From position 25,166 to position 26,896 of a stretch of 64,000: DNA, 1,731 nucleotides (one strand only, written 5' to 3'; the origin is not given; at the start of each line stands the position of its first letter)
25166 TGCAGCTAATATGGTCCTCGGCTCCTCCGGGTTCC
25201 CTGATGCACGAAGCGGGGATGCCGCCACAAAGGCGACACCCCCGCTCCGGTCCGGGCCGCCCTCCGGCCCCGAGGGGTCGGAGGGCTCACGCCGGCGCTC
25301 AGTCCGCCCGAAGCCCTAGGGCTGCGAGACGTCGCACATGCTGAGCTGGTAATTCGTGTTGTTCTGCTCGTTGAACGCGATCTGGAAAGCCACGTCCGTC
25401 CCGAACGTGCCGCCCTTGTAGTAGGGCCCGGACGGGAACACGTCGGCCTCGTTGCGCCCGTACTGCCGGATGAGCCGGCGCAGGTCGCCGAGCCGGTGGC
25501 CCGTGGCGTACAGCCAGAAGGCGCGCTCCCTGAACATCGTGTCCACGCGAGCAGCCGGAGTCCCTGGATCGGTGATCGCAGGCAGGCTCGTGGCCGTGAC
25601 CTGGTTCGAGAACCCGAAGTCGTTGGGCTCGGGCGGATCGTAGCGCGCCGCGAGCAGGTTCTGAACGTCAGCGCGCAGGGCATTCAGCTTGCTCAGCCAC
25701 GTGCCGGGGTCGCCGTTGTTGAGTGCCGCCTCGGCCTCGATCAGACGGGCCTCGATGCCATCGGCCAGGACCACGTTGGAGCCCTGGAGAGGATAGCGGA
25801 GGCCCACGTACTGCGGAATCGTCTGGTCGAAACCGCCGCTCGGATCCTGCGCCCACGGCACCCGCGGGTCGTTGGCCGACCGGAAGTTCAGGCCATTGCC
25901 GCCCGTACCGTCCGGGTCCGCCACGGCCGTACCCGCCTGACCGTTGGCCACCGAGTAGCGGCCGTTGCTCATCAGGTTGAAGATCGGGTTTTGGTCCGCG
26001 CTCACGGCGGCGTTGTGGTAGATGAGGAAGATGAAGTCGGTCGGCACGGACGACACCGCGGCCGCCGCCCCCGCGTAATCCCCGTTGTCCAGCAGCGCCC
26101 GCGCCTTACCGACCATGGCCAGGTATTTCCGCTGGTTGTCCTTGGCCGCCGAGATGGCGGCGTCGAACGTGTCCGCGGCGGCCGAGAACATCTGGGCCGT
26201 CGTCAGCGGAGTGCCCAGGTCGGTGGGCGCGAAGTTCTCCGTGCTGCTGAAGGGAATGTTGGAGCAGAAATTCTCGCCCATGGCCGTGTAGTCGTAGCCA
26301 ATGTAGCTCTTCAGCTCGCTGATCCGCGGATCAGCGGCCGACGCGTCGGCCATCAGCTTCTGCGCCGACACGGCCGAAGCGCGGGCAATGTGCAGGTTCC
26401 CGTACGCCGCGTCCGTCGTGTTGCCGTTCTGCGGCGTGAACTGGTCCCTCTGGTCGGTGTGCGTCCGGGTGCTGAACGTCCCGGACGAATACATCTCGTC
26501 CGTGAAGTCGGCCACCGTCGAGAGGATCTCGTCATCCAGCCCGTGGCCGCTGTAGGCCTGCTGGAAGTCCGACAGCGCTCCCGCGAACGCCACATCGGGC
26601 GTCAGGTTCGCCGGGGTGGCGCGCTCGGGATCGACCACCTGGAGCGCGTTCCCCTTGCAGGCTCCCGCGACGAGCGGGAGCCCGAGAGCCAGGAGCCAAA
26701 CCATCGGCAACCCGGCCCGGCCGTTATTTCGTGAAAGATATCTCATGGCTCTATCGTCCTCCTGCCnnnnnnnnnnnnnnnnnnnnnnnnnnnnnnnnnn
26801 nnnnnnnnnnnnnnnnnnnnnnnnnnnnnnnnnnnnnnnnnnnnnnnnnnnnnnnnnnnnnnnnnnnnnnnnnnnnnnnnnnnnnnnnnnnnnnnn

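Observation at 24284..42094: Three tandem SusC/SusD-like (RagA/RagB) outer-membrane uptake pairs with no CAZymes in view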

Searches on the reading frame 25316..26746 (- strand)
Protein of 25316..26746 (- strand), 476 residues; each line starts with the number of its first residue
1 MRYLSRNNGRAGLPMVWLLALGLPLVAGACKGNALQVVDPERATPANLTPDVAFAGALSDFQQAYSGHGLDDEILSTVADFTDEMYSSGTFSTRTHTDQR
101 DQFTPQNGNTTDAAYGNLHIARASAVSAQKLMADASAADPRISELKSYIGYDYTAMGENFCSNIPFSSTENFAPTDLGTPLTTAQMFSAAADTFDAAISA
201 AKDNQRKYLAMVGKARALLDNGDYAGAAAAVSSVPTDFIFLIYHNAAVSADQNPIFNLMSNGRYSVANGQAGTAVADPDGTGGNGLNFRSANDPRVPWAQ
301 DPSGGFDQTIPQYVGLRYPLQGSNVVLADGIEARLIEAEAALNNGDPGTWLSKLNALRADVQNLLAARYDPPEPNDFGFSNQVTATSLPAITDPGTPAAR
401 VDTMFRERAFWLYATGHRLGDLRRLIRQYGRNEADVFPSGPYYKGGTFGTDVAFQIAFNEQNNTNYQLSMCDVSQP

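Call 11: search_protein_families(library=pfam, proteins=[window:25316-26746:-], max_evalue=0.01)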
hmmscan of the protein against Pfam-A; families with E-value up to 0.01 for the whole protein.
window:25316-26746:- (476 aa): 2 families
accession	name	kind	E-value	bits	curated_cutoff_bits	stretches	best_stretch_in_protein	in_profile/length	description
PF13432.12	TPR_16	-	0.00016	22.5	32.7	1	187-231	13-54/65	Tetratricopeptide repeat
PF07980.17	SusD_RagB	-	0.0033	17.5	23.1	1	335-463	166-250/297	SusD family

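Call 12: search_protein_families(library=ncbifam, proteins=[window:25316-26746:-], max_evalue=0.01)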
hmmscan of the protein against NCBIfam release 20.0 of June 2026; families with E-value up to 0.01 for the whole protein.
window:25316-26746:- (476 aa): 0 families

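Call 13: find_encoding_contigs(protein=window:25316-26746:-, flank=10000, max_places=6)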
Protein window:25316-26746:- (476 aa): 10 contigs read that carry it; 5 places shown.
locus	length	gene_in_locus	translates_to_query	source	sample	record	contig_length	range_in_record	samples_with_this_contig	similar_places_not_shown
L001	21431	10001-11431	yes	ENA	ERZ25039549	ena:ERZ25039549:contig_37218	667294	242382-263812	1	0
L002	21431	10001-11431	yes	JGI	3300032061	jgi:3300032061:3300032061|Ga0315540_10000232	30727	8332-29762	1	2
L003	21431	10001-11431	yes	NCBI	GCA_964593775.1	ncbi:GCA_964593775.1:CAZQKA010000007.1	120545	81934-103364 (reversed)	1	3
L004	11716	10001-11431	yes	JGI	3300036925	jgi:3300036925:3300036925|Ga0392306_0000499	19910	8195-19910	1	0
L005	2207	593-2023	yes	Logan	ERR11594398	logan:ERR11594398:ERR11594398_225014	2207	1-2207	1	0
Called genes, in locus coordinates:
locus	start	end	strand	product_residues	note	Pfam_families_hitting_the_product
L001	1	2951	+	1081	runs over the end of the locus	PF13620:CarboxypepD_reg, PF13715:CarbopepD_reg_2, PF07715:Plug, PF14905:OMP_b-brl_3 (faint), PF00593:TonB_dep_Rec_b-barrel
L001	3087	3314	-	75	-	-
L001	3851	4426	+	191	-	PF12741:SusD-like (faint), PF12771:SusD-like_2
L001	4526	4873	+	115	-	-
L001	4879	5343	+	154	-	-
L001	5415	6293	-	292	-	PF13620:CarboxypepD_reg, PF13715:CarbopepD_reg_2, PF07715:Plug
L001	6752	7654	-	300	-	-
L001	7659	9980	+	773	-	PF00593:TonB_dep_Rec_b-barrel, PF14905:OMP_b-brl_3 (weak)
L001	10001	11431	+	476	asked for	-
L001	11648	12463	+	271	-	PF13620:CarboxypepD_reg, PF13715:CarbopepD_reg_2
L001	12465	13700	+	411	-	-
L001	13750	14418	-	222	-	PF13505:OMP_b-brl (weak)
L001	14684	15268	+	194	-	PF01288:HPPK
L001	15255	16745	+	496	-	PF26686:DUF8575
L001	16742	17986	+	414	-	PF00465:Fe-ADH (weak), PF13685:Fe-ADH_2, PF01761:DHQ_synthase, PF24621:DHQS_C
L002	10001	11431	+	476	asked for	-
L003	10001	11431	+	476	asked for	-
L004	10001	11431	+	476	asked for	-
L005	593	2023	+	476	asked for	-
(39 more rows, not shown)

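Call 25: search_solved_structures(query=window:25316-26746:-, max_evalue=1)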
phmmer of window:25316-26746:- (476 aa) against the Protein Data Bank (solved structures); distinct sequences matched with E-value up to 1: 0.

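Call 32: find_homologous_proteins(query=window:25316-26746:-, max_evalue=0.00001)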
Query window:25316-26746:- (476 aa): 6252 proteins with E <= 0.00001 among 8000 candidates; the best 120 are listed.
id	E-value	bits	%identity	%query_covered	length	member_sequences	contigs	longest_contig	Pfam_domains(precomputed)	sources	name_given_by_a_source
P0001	0.0e+0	1074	100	100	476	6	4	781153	-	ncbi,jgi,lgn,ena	jgi:hypothetical protein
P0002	2.0e-262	889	83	100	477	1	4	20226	-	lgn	-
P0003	9.1e-242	821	79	97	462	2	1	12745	-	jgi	-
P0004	1.7e-233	794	75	100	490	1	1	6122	-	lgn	-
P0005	6.6e-178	611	62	97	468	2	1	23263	-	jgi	jgi:hypothetical protein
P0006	3.9e-172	592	60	100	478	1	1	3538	-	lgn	-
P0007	4.4e-165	568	58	98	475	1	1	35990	-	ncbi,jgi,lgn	-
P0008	6.6e-140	485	54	99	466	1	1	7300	-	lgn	-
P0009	2.7e-131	457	53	97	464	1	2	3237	-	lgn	-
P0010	5.0e-131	456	53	100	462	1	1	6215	-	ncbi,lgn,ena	-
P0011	1.8e-130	454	51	94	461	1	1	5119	PF14559.13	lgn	-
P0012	2.2e-130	454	54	96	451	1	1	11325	-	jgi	jgi:hypothetical protein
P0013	4.1e-130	453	53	97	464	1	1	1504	-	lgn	-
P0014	5.3e-130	453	52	97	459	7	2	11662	-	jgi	jgi:hypothetical protein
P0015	6.6e-130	452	53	97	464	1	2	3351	-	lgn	-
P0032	9.1e-127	442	52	95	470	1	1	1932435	PF13432.13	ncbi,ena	-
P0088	4.1e-118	413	49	97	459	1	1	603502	-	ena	-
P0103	7.1e-117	409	49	98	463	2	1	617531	-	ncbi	-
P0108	1.7e-116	408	48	99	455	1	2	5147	PF07980.18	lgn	-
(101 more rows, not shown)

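Call 34: search_solved_structures(query=A1, max_evalue=1)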
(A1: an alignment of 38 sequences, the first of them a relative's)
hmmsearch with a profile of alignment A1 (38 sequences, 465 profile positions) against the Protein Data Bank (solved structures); distinct sequences matched with E-value up to 1: 16.
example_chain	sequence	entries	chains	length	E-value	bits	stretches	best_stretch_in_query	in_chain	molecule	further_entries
9qhb_A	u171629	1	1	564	1e-07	34.6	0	162-230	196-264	Engineered tetratricopeptide repeat protein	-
6af0_A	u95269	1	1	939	1.3e-06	31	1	186-238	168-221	Ctr9 protein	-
8bu0_A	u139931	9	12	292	2.5e-06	30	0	164-230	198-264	Consensus tetratricopeptide repeat protein | Crystal structure of an 8-repeat consensus TPR superhelix with Zinc. | Monomer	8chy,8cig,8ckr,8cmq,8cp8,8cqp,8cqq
9qhc_A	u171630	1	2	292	0.0007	21.9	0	158-229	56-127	Engineered tetratricopeptide repeat protein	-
3kd7_A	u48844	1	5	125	0.0027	20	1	163-230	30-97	CTPR390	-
4cgu_A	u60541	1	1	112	0.0044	19.3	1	177-235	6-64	TPR REPEAT-CONTAINING PROTEIN ASSOCIATED WITH HSP90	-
2l6j_A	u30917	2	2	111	0.0046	19.3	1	177-235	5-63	TPR repeat-containing protein associated with Hsp90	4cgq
2lsu_A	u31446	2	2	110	0.0054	19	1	177-235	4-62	TPR repeat-containing protein associated with Hsp90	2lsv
9gzg_A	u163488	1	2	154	0.011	18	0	163-230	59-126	Engineered CTPR protein with glutamic acids for conductivity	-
8ch0_A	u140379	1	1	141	0.018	17.3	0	164-230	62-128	Consensus tetratricopeptide repeat protein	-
2fo7_A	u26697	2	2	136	0.022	17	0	164-230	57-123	SYNTHETIC CONSENSUS TPR PROTEIN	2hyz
2pl2_A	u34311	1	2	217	0.056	15.7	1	133-233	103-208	Hypothetical conserved protein TTC0263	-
1na0_A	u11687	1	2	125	0.14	14.4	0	163-230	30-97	designed protein CTPR3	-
9qqu_A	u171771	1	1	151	0.17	14.1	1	165-228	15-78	Stress-induced-phosphoprotein 1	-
3snx_A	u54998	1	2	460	0.36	13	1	282-350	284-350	PUTATIVE SUSD-LIKE CARBOHYDRATE BINDING PROTEIN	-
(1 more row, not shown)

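Call 49: find_encoding_contigs(protein=P0032, flank=10000, max_places=3)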
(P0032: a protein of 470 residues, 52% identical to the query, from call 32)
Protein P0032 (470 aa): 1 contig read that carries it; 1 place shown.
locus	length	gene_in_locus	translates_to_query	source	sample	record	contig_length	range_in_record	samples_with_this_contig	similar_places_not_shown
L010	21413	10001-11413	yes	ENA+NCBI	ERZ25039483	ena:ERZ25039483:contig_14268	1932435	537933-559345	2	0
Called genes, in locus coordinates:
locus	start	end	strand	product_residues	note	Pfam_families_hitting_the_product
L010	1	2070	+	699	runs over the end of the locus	PF02897:Peptidase_S9_N, PF00326:Peptidase_S9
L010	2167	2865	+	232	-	PF04055:Radical_SAM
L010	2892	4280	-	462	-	-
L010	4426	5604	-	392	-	PF22020:RlmL_1st, PF01170:UPF0020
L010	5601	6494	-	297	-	-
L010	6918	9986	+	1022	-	PF13620:CarboxypepD_reg, PF13715:CarbopepD_reg_2, PF07715:Plug, PF00593:TonB_dep_Rec_b-barrel, PF14905:OMP_b-brl_3 (weak)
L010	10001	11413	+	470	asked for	PF13432:TPR_16 (weak)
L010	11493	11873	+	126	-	-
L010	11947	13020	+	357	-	PF16940:Tic110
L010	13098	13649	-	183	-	PF01625:PMSR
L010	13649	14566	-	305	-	PF02517:Rce1-like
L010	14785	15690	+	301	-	PF01545:Cation_efflux, PF16916:ZT_dimer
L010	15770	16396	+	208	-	PF00440:TetR_N, PF17932:TetR_C_24 (weak), PF17938:TetR_C_29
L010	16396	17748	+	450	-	PF02321:OEP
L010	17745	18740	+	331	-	PF25917:BSH_RND, PF25973:BSH_CzcB, PF25881:HH_YBHG, PF25990:Beta-barrel_YknX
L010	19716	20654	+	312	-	PF00005:ABC_tran, PF13304:AAA_21 (weak)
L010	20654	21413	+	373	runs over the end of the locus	PF12679:ABC2_membrane_2, PF12698:ABC2_membrane_3, PF01061:ABC2_membrane, PF12730:ABC2_membrane_4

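Call 50: predict_structure(alignment_id=A2)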
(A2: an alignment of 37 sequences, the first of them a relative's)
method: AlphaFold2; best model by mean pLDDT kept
length: 476 residues; sequences in the alignment: 37
mean_pLDDT: 79.4   pTM: 0.83
mean pLDDT of the five models: 79.4, 79.3, 75.9, 75.0, 73.8
residues with pLDDT >= 90: 225; 70-90: 119; 50-70: 63; < 50: 69
segments of 3 or more residues with pLDDT < 50: 1-17, 22-42, 81-97, 445-450, 455-457
pLDDT, mean of each block of 10 residues (from residue 1): 27 45 45 35 66 91 85 69 42 46 52 79 92 92 97 91 85 82 95 98 98 98 98 98 88 85 75 54 75 94 78 89 94 99 98 98 95 93 95 97 96 88 91 76 48 50 72 69
secondary structure, 60 per line:
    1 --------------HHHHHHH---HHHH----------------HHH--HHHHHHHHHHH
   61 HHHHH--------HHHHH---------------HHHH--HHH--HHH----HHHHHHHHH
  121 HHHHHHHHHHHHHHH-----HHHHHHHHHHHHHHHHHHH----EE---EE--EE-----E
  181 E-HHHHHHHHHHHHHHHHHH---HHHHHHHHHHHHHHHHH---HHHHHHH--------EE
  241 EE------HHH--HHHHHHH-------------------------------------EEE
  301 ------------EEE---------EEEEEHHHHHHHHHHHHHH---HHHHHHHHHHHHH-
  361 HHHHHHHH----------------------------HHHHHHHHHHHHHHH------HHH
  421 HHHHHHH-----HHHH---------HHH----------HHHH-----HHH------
elements in order: H15-21 H25-28 H50-65 H74-78 H94-97 H112-135 H141-159 H183-200 H204-220 H224-230 E239-242 H254-260 E298-300 E313-315 E325-329 H330-343 H347-359 H361-368 H397-411 H418-427 H433-436 H459-462

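Call 54: fold_search(model_id=the predicted structure, library=pdb)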
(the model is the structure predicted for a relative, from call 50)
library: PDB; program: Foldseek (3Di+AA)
matches with E <= 10: 656; with E <= 0.001: 48
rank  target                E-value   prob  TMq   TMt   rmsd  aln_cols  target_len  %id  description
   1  8aa0_B                1.2e-06  1.00  0.55  0.49   8.5       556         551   13  Levan utilisation machinery (utilisome) with levan fructo-oligosaccharides DP 8-12 (released 2023-06-07)
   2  3lew                  1.4e-06  1.00  0.47  0.47   7.5       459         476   14  Crystal structure of SusD-like carbohydrate binding protein (YP_001298396.1) from Bacteroides vulgatus ATCC 8482 at 1.70 (released 2010-02-09)
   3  4q69_B                3.0e-06  1.00  0.54  0.56   6.5       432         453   14  Crystal structure of a SusD homolog (BT2259) from Bacteroides thetaiotaomicron VPI-5482 at 2.50 A resolution (released 2014-06-25)
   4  6z8i_A                3.3e-06  1.00  0.54  0.48   8.8       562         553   13  Fructo-oligosaccharide transporter BT 1762-63 (released 2020-11-18)
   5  3fdh                  3.6e-06  1.00  0.53  0.54   6.6       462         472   13  Crystal structure of a susd/ragb family protein (bt_2033) from bacteroides thetaiotaomicron vpi-5482 at 1.75 A resolutio (released 2008-12-16)
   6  6zlu_A                3.8e-06  1.00  0.54  0.47   8.1       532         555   14  Closed-closed state of the Bt1762-Bt1763 levan transport system (released 2020-11-11)
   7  3jq1_A                4.0e-06  1.00  0.50  0.52   7.9       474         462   14  Crystal structure of SusD superfamily protein (YP_001297730.1) from Bacteroides vulgatus ATCC 8482 at 1.55 A resolutio (released 2009-09-22)
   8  3snx_A                4.2e-06  1.00  0.47  0.49   7.2       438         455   16  Crystal structure of a PUTATIVE SUSD-LIKE CARBOHYDRATE BINDING PROTEIN (BT_1439) from BACTEROIDES THETAIOTAOMICRON VPI (released 2011-07-20)
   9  4q69_A                4.4e-06  1.00  0.53  0.55   6.7       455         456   15  Crystal structure of a SusD homolog (BT2259) from Bacteroides thetaiotaomicron VPI-5482 at 2.50 A resolution (released 2014-06-25)
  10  3jq1_B                4.4e-06  1.00  0.50  0.51   8.0       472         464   14  Crystal structure of SusD superfamily protein (YP_001297730.1) from Bacteroides vulgatus ATCC 8482 at 1.55 A resolutio (released 2009-09-22)
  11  3mcx                  5.5e-06  1.00  0.41  0.43  11.8       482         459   14  Crystal structure of SusD superfamily protein (BT_2365) from BACTEROIDES THETAIOTAOMICRON VPI-5482 at 1.49 A resolution (released 2010-05-19)
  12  5cx8_A                5.5e-06  1.00  0.38  0.38  12.1       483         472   13  Structure of RagB, a major immunodominant virulence factor of Porphyromonas gingivalis. (released 2015-10-21)
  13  3kez_B                1.0e-05  1.00  0.46  0.48   8.3       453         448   16  Crystal structure of Putative sugar binding protein (YP_001299726.1) from Bacteroides vulgatus ATCC 8482 at 1.90 A res (released 2009-11-10)
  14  6sln_C                1.1e-05  1.00  0.39  0.38  10.2       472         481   16  Structure of the RagAB peptide transporter (released 2020-05-20)
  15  3qnk_A                1.7e-05  1.00  0.45  0.42   8.9       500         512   11  Crystal structure of a SusD-like protein (BF3747) from Bacteroides fragilis NCTC 9343 at 2.70 A resolution (released 2011-03-09)
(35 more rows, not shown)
